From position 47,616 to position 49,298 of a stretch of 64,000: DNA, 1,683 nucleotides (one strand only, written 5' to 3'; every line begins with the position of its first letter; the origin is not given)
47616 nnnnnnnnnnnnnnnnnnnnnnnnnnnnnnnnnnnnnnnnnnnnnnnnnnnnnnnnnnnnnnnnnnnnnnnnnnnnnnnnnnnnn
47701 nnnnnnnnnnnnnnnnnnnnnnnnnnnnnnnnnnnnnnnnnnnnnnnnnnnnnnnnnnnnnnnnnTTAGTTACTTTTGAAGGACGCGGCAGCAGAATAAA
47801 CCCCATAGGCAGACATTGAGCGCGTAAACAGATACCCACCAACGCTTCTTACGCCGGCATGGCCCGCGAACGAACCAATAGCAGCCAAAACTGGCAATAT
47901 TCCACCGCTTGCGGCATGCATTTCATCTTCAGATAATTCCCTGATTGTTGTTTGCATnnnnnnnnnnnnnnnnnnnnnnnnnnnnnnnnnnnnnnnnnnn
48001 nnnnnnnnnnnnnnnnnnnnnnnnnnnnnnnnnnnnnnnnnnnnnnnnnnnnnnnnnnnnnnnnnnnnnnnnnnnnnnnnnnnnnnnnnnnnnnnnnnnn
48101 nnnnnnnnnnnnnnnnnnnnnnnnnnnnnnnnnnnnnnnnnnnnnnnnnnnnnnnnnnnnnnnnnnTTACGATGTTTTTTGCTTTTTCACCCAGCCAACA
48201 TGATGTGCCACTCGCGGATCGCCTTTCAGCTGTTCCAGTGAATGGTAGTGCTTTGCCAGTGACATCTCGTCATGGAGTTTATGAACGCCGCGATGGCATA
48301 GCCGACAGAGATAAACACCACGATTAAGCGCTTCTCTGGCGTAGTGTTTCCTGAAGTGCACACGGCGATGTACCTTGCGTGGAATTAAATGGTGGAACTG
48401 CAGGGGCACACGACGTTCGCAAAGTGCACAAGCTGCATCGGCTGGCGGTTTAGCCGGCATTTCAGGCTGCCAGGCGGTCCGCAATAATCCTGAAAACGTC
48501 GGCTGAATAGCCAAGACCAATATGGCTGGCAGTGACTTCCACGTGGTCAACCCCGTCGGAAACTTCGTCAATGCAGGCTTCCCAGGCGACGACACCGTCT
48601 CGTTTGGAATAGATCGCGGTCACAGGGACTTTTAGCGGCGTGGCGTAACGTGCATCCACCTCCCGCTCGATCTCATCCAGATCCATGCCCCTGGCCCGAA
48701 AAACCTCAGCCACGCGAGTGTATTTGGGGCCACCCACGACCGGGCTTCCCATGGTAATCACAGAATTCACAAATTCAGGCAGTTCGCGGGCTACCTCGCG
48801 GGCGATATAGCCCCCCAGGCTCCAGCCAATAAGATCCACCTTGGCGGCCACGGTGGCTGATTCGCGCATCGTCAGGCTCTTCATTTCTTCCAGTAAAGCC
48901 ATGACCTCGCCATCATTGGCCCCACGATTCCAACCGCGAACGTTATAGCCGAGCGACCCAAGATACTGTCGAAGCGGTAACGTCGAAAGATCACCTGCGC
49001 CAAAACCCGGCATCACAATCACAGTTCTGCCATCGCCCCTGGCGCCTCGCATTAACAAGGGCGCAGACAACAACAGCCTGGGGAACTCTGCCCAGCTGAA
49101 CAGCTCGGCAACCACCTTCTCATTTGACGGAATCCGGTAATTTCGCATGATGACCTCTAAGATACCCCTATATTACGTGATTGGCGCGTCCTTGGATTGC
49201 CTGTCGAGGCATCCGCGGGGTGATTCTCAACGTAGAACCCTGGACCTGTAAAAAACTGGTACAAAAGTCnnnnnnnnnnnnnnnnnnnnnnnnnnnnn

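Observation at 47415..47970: Orphan double-glycine-leader peptide (microcin-like) with attenuator hairpin and zinc-ribbon membrane partner, next to tRNA-Gly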

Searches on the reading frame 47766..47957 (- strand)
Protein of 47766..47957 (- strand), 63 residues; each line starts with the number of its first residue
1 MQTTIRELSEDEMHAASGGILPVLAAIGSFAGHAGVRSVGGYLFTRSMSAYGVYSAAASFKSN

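Call 4: search_protein_families(library=ncbifam, proteins=[window:47766-47957:-], max_evalue=10)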
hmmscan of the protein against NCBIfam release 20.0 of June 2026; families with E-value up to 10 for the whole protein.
window:47766-47957:- (63 aa): 1 family
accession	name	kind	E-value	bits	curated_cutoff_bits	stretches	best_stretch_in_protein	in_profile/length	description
TIGR03949.1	bact_IIb_cerein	subfamily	0.0027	17.4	21.5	1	6-42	2-41/45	class IIb bacteriocin, lactobin A/cerein 7B family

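Call 5: search_protein_families(library=pfam, proteins=[window:47766-47957:-], max_evalue=10)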
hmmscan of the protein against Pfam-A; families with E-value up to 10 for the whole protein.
window:47766-47957:- (63 aa): 0 families

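Call 6: find_homologous_proteins(query=window:47766-47957:-, max_evalue=0.01)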
Query window:47766-47957:- (63 aa): 10 proteins with E <= 0.01 among 10 candidates.
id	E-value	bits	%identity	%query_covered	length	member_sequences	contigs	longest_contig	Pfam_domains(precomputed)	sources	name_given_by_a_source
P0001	5.3e-32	125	100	100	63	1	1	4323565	-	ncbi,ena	-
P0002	2.7e-23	98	75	100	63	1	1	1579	-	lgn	-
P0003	9.4e-22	93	72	95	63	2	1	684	-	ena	-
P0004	2.0e-21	92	68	100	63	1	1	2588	-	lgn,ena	-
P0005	1.7e-20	89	73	95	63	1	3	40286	-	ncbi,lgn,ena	-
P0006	1.0e-18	84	67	100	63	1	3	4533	-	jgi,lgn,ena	-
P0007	1.8e-17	80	71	94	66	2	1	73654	-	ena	-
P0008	3.8e-17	79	63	94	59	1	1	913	-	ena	-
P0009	7.1e-17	78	74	84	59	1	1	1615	-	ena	-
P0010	6.3e-14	69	63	94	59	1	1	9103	-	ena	-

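Call 9: find_encoding_contigs(protein=P0005, flank=10000, max_places=4)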
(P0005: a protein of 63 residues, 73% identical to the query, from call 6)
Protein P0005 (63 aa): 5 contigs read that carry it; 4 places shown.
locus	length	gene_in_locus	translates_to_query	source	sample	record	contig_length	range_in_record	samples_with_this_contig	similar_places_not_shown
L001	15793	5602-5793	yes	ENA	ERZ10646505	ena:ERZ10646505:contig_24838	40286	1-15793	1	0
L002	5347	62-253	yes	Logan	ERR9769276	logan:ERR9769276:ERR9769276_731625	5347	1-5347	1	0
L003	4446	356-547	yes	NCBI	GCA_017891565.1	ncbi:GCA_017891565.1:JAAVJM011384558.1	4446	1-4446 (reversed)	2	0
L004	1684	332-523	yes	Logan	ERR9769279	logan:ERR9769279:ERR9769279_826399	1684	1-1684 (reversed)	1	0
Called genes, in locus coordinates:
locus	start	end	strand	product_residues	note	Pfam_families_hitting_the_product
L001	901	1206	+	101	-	-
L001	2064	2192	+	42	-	-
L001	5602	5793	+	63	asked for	-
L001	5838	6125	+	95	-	-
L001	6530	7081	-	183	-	-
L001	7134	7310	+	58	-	-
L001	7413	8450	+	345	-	-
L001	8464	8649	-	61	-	PF04324:Fer2_BFD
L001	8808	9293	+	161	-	PF00210:Ferritin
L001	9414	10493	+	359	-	PF07719:TPR_2 (faint), PF13424:TPR_12 (faint), PF13414:TPR_11 (faint), PF00515:TPR_1 (weak), PF13181:TPR_8 (weak), PF13428:TPR_14 (faint), PF23914:TPR_CcmH_CycH (weak), PF14559:TPR_19 (weak), +3 more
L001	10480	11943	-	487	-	PF07690:MFS_1, PF13347:MFS_2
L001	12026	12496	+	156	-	PF16571:FBP_C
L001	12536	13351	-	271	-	PF00563:EAL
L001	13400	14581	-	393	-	PF00072:Response_reg, PF00989:PAS, PF13188:PAS_8 (weak), PF08448:PAS_4, PF13426:PAS_9, PF00990:GGDEF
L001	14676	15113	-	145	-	PF02518:HATPase_c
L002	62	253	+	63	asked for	-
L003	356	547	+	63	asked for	-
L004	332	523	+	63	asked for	-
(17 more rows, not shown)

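Call 10: find_encoding_contigs(protein=P0007, flank=10000, max_places=4)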
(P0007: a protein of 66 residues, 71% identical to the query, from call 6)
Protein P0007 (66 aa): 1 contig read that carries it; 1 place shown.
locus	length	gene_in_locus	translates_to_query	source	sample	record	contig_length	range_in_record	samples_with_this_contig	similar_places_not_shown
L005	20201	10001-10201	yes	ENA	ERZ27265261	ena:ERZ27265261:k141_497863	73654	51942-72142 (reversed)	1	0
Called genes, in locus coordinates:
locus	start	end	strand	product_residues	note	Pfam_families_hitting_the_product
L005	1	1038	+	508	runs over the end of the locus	PF08529:NusA_N, PF00575:S1, PF13184:KH_NusA_1st, PF26594:KH_NusA_2nd, PF14520:HHH_5 (weak)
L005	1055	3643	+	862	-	PF08364:IF2_assoc, PF04760:IF2_N, PF00009:GTP_EFTU, PF01926:MMR_HSR1, PF22042:EF-G_D2, PF11987:IF-2, PF03144:GTP_EFTU_D2 (weak)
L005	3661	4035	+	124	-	PF02033:RBFA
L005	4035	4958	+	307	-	PF01509:TruB_N, PF16198:TruB_C_2, PF09157:TruB-C_2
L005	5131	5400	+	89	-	PF00312:Ribosomal_S15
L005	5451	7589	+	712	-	PF01138:RNase_PH, PF03725:RNase_PH_C, PF03726:PNPase, PF01138:RNase_PH, PF00013:KH_1, PF00575:S1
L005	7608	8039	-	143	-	PF01986:DUF123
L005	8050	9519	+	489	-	PF01235:Na_Ala_symp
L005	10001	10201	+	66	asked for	-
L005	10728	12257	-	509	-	PF13442:Cytochrome_CBB3 (faint), PF07995:GSDH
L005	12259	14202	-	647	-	PF16177:ACAS_N, PF00501:AMP-binding, PF13193:AMP-binding_C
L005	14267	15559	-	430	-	PF01743:PolyA_pol, PF12627:PolyA_pol_RNAbd, PF12626:PolyA_pol_arg_C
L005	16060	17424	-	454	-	PF00072:Response_reg, PF00158:Sigma54_activat, PF14532:Sigma54_activ_2, PF07728:AAA_5, PF25601:AAA_lid_14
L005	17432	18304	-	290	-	PF00749:tRNA-synt_1c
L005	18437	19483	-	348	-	-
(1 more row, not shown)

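Call 14: find_related_loci(query=A1, collection=genome_contigs, flank=10000)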
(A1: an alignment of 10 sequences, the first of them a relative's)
Query A1 (63 aa) in genome_contigs; peptide patterns used: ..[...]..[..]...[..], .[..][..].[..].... (x = any residue, [..] = any of these).
129 stretches matched a pattern; 2 encode a relative of the query (tblastn E <= 1e-3); 2 distinct loci.
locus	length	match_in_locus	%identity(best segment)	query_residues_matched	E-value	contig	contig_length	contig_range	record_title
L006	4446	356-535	73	1-60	9e-28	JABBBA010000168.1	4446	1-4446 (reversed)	MAG: K189A clade bacterium isolate HE327_NSB075 NODE_21392_length_4446_cov_3.207014, whole genome shotgun sequence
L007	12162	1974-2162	65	1-63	2e-26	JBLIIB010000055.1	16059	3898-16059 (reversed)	MAG: Candidatus Azotimanducaceae bacterium isolate 3300054696_170 Ga0535666_0005703, whole genome shotgun sequence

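Call 16: find_encoding_contigs(protein=P0001, flank=2000, max_places=3)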
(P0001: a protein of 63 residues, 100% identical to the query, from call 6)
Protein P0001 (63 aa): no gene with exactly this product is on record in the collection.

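Call 58: search_protein_families(library=ncbifam, alignment_id=A5, max_evalue=0.1)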
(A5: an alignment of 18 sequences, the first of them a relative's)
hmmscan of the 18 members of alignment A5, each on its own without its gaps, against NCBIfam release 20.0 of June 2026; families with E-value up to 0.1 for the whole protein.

A. member 1, P0001 (63 aa): 1 family
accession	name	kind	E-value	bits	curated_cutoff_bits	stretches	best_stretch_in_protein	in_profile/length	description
TIGR03949.1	bact_IIb_cerein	subfamily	0.0027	17.4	21.5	1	6-42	2-41/45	class IIb bacteriocin, lactobin A/cerein 7B family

B. families by the number of members that match (of 18 scanned): 14 families
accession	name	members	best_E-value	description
TIGR03949.1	bact_IIb_cerein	15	2.5e-08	class IIb bacteriocin, lactobin A/cerein 7B family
TIGR01847.1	bacteriocin_sig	4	0.008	bacteriocin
NF033772.1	pheromone_VP1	4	0.01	peptide pheromone VP1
NF038035.1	lactGalph_entA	3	0.0043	lactococcin G-alpha/enterocin 1071A family bacteriocin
NF038153.1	lant_leader_L1a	3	0.01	class I lanthipeptide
NF001395.0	PRK00281.3-1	3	0.021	undecaprenyl-diphosphate phosphatase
NF006087.0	PRK08236.1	2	0.02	futalosine hydrolase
NF000539.0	plantaricin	2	0.057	plantaricin C family lantibiotic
TIGR03893.1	lant_SP_1948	1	0.0014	lichenicidin A2 family type 2 lantibiotic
NF038167.1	cyan_ocin_like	1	0.0034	CTB family bacteriocin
NF007370.0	PRK09870.1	1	0.022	tyrosine-type DNA invertase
NF033456.1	RiPP_CCRG-2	1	0.026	CCRG-2 family RiPP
NF038034.1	lactGbeta_entB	1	0.068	lactococcin G-beta/enterocin 1071B family bacteriocin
TIGR04149.1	GG_sam_targ_CFB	1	0.086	TIGR04149 family rSAM-modified RiPP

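Call 60: search_protein_families(library=ncbifam, proteins=[P0002, P0003, P0004, P0005, P0006, P0007, P0009, P0010], max_evalue=0.1)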
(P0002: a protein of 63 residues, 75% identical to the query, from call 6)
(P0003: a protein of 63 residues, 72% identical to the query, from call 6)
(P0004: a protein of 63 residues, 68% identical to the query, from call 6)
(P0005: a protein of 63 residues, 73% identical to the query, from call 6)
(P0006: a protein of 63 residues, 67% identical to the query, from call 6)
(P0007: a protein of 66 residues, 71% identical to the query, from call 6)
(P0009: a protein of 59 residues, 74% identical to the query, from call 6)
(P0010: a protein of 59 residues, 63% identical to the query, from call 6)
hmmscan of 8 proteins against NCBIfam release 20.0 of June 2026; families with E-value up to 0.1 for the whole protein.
P0002 (63 aa): 4 families
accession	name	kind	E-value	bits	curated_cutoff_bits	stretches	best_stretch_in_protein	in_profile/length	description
TIGR03949.1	bact_IIb_cerein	subfamily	5e-07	29.4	21.5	1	6-32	2-31/45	class IIb bacteriocin, lactobin A/cerein 7B family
NF038153.1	lant_leader_L1a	domain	0.01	16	22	1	2-19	15-32/32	class I lanthipeptide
TIGR01847.1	bacteriocin_sig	domain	0.028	15.1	15.7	1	6-19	2-15/15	bacteriocin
NF038035.1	lactGalph_entA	subfamily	0.049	13.7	37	1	8-33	1-25/35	lactococcin G-alpha/enterocin 1071A family bacteriocin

P0003 (63 aa): 2 families
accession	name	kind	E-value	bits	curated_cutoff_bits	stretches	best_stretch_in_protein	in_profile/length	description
TIGR03949.1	bact_IIb_cerein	subfamily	0.00017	21.3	21.5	1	7-42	3-41/45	class IIb bacteriocin, lactobin A/cerein 7B family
NF006087.0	PRK08236.1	equivalog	0.026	14.2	213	1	4-61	120-177/219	futalosine hydrolase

P0004 (63 aa): 7 families
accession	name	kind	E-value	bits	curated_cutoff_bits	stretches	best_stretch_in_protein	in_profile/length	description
TIGR03949.1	bact_IIb_cerein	subfamily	2.5e-08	33.6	21.5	1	5-42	1-41/45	class IIb bacteriocin, lactobin A/cerein 7B family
TIGR03893.1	lant_SP_1948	subfamily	0.0014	19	32.95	1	3-45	8-56/61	lichenicidin A2 family type 2 lantibiotic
NF038167.1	cyan_ocin_like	subfamily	0.0034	17.5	32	1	2-33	2-35/72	CTB family bacteriocin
NF006087.0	PRK08236.1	equivalog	0.02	14.6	213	1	3-60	119-176/219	futalosine hydrolase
TIGR01847.1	bacteriocin_sig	domain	0.055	14.2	15.7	0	5-19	1-15/15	bacteriocin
NF038153.1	lant_leader_L1a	domain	0.068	13.3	22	1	3-19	16-32/32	class I lanthipeptide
NF000539.0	plantaricin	subfamily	0.072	13.6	29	1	3-24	19-40/69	plantaricin C family lantibiotic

P0005 (63 aa): 1 family
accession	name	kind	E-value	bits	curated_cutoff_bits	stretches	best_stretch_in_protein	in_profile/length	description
TIGR03949.1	bact_IIb_cerein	subfamily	3.5e-05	23.5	21.5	1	6-32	2-31/45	class IIb bacteriocin, lactobin A/cerein 7B family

P0006 (63 aa): 2 families
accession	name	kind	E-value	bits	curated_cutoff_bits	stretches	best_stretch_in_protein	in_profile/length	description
TIGR03949.1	bact_IIb_cerein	subfamily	0.00014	21.6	21.5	1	7-28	3-27/45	class IIb bacteriocin, lactobin A/cerein 7B family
NF038153.1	lant_leader_L1a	domain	0.025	14.7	22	1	3-19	16-32/32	class I lanthipeptide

P0007 (66 aa): 2 families
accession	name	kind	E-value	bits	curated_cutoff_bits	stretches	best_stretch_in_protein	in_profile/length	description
TIGR03949.1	bact_IIb_cerein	subfamily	0.00055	19.7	21.5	1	6-29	2-32/45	class IIb bacteriocin, lactobin A/cerein 7B family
NF001395.0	PRK00281.3-1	equivalog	0.021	14.2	394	1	25-58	262-295/306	undecaprenyl-diphosphate phosphatase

P0009 (59 aa): 3 families
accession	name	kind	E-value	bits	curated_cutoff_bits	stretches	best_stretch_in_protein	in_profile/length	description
TIGR03949.1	bact_IIb_cerein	subfamily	1.7e-05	24.5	21.5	1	3-24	3-30/45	class IIb bacteriocin, lactobin A/cerein 7B family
TIGR01847.1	bacteriocin_sig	domain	0.0091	16.5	15.7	1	2-15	2-15/15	bacteriocin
NF001395.0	PRK00281.3-1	equivalog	0.048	13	394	1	6-53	248-294/306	undecaprenyl-diphosphate phosphatase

P0010 (59 aa): 1 family
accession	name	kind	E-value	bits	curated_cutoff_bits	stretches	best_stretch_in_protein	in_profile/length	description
NF007370.0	PRK09870.1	subfamily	0.022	14.4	221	1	23-54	161-192/200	tyrosine-type DNA invertase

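Call 74: predict_structure(alignment_id=A1)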
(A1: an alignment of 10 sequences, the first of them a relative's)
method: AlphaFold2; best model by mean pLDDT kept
length: 63 residues; sequences in the alignment: 10
mean_pLDDT: 58.7   pTM: 0.27
mean pLDDT of the five models: 58.7, 58.6, 57.1, 56.0, 50.5
residues with pLDDT >= 90: 0; 70-90: 11; 50-70: 36; < 50: 16
segments of 3 or more residues with pLDDT < 50: 37-48
pLDDT, mean of each block of 10 residues (from residue 1): 62 66 72 54 47 54 50
secondary structure, 60 per line:
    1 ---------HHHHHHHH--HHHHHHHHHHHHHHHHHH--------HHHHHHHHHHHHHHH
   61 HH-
elements in order: H10-17 H20-37 H46-62

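Call 78: find_encoding_contigs(protein=P0010, flank=10000, max_places=3)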
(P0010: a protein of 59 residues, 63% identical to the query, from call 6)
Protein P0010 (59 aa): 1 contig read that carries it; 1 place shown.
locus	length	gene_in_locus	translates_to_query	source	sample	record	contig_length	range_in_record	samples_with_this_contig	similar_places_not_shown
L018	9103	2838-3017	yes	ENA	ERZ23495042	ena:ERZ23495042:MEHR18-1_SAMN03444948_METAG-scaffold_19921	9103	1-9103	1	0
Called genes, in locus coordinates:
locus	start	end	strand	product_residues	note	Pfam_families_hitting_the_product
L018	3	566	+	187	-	?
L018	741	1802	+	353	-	PF02615:Ldh_2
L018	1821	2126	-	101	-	PF00355:Rieske, PF13806:Rieske_2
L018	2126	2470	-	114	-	PF13669:Glyoxalase_4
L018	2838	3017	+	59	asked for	-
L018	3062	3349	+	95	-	-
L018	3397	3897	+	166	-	PF13577:SnoaL_4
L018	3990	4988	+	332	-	-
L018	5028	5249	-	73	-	-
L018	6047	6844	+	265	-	PF05721:PhyH, PF13640:2OG-FeII_Oxy_3 (faint)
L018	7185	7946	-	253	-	PF00106:adh_short, PF08659:KR, PF23441:SDR, PF03435:Sacchrp_dh_NADP (weak), PF13561:adh_short_C2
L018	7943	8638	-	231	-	PF06283:ThuA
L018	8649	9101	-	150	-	?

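Call 85: search_dna_similar(query=window:47766-47957:-, collection=plasmids, mode=protein, max_evalue=0.01)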
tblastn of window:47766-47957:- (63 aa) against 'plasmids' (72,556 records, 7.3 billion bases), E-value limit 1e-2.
No match.

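Call 88: search_solved_structures(query=A1, max_evalue=1)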
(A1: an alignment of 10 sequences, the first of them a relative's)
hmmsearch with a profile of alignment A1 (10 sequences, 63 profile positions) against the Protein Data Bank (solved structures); distinct sequences matched with E-value up to 1: 3.
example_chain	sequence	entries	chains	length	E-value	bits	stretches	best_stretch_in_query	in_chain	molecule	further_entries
9jm6_A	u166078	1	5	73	0.031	17.6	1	12-44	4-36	LRO-C5-1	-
8pjw_A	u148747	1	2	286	0.47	13.8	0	26-42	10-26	SAKe6FE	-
6ywe_B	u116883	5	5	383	0.95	12.9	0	22-50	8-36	60S ribosomal protein L2, mitochondrial | 60S ribosomal protein L2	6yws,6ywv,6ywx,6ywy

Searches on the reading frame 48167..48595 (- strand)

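Call 4: search_protein_families(library=ncbifam, proteins=[window:48167-48595:-], max_evalue=10)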
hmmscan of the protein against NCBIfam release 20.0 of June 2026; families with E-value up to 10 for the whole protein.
window:48167-48595:- (142 aa): 1 family
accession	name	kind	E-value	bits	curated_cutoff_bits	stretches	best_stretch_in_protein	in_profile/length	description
NF058586.1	HNHNucHlpB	equivalog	1.8e-11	44.3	130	1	55-141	8-84/99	HNH nuclease-like protein HlpB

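Call 5: search_protein_families(library=pfam, proteins=[window:48167-48595:-], max_evalue=10)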
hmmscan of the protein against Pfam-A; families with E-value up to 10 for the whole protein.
window:48167-48595:- (142 aa): 1 family
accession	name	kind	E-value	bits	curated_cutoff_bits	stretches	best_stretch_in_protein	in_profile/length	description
PF01844.29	HNH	-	0.086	13.4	21.4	1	56-106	1-46/47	HNH endonuclease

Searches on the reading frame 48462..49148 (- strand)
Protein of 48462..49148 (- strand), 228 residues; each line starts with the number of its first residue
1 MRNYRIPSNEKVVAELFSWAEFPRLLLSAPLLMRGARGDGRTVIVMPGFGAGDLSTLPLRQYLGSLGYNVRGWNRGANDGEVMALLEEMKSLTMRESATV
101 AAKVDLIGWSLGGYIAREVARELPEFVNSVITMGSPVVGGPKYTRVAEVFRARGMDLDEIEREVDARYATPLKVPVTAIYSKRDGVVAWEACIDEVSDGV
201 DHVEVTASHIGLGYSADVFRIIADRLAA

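Call 40: find_encoding_contigs(protein=window:48462-49148:-, flank=3000, max_places=4)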
Protein window:48462-49148:- (228 aa): no gene with exactly this product is on record in the collection.

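Call 72: search_protein_families(library=pfam, proteins=[window:48462-49148:-], max_evalue=0.001)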
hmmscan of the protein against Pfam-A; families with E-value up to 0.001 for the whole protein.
window:48462-49148:- (228 aa): 4 families
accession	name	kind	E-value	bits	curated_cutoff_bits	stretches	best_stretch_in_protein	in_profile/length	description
PF00561.26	Abhydrolase_1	-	2.6e-06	27.7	25.8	1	75-135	47-102/245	alpha/beta hydrolase fold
PF12697.13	Abhydrolase_6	-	2.2e-05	25.7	26.3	1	31-201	20-152/217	Alpha/beta hydrolase family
PF02089.21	Palm_thioest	-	2.7e-05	24.4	26.8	1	90-146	63-119/254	Palmitoyl protein thioesterase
PF07819.20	PGAP1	-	0.0001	22.6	24.3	1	94-141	83-133/233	PGAP1-like alpha/beta domain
